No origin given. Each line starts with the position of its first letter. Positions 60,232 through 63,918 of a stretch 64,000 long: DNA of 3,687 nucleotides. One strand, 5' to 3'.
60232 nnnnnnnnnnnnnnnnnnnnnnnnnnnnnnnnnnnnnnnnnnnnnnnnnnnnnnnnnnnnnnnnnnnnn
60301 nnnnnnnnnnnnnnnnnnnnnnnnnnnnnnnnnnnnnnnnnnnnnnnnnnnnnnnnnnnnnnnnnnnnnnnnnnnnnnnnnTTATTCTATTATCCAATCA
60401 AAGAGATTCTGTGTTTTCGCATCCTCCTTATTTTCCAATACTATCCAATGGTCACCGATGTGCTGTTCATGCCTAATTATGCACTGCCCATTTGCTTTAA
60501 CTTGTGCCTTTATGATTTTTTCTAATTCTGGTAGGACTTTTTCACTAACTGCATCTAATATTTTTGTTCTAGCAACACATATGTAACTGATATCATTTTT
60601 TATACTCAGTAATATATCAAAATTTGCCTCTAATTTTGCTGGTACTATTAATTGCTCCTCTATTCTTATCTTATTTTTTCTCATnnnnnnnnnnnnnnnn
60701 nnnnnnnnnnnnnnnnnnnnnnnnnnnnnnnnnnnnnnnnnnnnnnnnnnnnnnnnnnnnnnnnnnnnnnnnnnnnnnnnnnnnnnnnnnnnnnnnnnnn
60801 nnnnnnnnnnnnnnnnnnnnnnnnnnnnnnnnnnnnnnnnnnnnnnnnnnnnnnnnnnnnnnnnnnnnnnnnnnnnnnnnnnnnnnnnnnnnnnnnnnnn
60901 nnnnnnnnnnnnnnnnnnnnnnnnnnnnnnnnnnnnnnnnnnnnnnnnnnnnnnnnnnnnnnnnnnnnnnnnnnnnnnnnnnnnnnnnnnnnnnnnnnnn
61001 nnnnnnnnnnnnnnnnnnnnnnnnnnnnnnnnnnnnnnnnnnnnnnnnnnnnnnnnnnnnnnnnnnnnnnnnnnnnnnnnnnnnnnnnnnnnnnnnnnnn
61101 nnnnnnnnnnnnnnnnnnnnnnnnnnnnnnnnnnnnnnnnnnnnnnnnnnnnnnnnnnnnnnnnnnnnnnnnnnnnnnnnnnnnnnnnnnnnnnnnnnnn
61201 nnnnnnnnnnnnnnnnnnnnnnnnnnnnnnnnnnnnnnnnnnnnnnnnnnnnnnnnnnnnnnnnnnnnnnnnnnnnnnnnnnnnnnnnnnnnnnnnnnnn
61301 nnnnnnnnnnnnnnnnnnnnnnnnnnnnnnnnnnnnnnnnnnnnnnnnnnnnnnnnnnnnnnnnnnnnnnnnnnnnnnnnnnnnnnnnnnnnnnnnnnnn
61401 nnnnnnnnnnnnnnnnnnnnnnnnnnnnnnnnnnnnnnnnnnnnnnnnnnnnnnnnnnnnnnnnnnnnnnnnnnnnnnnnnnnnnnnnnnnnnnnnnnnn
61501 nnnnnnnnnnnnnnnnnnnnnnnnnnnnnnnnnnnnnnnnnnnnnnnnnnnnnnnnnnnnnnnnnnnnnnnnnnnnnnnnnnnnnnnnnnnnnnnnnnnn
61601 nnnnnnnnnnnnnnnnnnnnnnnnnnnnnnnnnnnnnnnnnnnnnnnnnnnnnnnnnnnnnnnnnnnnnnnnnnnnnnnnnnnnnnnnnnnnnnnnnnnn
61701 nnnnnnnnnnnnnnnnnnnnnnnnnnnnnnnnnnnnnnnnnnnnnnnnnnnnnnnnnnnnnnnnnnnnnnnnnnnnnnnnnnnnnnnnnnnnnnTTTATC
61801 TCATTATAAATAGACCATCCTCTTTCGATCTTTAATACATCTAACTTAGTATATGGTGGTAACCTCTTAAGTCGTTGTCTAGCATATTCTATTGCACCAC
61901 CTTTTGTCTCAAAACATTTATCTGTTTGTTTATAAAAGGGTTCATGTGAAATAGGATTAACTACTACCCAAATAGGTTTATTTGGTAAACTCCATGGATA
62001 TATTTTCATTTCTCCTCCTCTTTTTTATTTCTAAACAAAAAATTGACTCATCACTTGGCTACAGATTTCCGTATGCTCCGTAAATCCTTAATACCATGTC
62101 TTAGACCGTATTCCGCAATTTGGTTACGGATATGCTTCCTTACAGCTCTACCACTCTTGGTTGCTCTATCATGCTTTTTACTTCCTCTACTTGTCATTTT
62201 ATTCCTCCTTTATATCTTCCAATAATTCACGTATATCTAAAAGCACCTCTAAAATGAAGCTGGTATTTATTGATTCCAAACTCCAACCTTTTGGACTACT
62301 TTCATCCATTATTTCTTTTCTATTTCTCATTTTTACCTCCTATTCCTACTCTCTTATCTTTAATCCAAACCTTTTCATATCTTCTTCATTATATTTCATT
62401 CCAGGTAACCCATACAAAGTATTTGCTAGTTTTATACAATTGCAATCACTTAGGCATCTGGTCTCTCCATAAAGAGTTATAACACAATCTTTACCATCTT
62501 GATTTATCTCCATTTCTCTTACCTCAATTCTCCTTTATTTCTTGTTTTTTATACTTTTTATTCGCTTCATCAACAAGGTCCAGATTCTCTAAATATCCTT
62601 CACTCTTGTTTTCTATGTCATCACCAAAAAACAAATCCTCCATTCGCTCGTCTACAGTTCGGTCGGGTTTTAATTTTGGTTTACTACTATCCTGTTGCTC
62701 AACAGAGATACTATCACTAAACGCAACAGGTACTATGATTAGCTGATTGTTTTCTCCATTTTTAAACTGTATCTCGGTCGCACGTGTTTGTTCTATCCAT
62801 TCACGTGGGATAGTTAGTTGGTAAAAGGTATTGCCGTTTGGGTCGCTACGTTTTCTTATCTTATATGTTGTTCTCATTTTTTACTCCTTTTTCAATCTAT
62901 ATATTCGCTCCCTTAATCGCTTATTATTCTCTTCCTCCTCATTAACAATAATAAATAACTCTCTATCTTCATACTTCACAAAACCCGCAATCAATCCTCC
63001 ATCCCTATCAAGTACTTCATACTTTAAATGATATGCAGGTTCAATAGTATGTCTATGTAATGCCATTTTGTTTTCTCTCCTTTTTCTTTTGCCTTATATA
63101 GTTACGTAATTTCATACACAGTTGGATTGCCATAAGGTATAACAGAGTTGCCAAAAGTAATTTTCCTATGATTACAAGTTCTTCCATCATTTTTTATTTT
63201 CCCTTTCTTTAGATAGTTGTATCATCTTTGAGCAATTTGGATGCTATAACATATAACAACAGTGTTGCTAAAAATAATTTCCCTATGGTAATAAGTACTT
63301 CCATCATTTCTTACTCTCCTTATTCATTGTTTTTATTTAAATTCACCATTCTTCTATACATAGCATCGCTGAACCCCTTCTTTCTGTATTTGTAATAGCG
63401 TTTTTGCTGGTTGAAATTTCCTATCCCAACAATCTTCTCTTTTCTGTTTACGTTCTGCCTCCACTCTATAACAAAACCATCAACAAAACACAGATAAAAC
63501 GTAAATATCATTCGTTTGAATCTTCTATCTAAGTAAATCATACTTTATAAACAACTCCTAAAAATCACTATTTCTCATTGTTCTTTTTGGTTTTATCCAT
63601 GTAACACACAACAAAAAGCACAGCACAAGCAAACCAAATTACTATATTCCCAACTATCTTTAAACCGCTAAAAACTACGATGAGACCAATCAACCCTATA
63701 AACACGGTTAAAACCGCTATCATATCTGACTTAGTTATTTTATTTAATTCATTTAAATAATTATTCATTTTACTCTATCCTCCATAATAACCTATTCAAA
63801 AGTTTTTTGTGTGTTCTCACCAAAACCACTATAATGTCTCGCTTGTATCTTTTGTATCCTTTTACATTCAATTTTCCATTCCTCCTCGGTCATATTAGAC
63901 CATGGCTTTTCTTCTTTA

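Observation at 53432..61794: DNA base hypermodification cluster in an archaeal virus-like element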

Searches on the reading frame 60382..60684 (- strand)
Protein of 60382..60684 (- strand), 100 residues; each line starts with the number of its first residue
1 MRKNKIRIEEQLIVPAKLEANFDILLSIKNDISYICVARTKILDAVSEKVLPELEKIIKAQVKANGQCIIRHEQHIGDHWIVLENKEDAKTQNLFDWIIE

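Call 3: search_protein_families(library=pfam, proteins=[window:60382-60684:-], max_evalue=0.1)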
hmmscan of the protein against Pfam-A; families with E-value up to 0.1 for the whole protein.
window:60382-60684:- (100 aa): 0 families

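Call 4: search_protein_families(library=phrogs, proteins=[window:60382-60684:-], max_evalue=0.01)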
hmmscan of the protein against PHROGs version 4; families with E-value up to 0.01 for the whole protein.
window:60382-60684:- (100 aa): 0 families

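Call 116: search_protein_families(library=padloc, proteins=[window:60382-60684:-], max_evalue=0.001)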
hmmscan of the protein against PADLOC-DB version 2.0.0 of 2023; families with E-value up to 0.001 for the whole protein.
window:60382-60684:- (100 aa): 0 families

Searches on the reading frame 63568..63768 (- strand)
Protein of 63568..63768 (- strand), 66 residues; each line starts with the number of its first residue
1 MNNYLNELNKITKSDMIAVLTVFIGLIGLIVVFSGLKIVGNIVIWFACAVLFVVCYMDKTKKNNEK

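Call 73: find_encoding_contigs(protein=window:63568-63768:-, flank=10000, max_places=1)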
Protein window:63568-63768:- (66 aa): 5 contigs read that carry it; 1 place shown.
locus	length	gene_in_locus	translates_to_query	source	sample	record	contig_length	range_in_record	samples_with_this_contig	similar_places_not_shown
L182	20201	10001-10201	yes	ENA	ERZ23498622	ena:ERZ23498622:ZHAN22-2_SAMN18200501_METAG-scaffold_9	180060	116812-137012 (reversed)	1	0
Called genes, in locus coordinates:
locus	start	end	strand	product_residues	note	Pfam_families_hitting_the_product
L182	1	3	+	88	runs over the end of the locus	-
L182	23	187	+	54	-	-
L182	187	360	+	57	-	-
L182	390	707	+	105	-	-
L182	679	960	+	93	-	-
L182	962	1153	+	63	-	-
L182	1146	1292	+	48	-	-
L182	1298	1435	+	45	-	-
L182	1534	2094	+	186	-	-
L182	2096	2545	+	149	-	-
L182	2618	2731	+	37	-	-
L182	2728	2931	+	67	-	-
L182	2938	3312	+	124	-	PF09723:Zn_ribbon_8 (faint)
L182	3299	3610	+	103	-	-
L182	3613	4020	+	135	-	-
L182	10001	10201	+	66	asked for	-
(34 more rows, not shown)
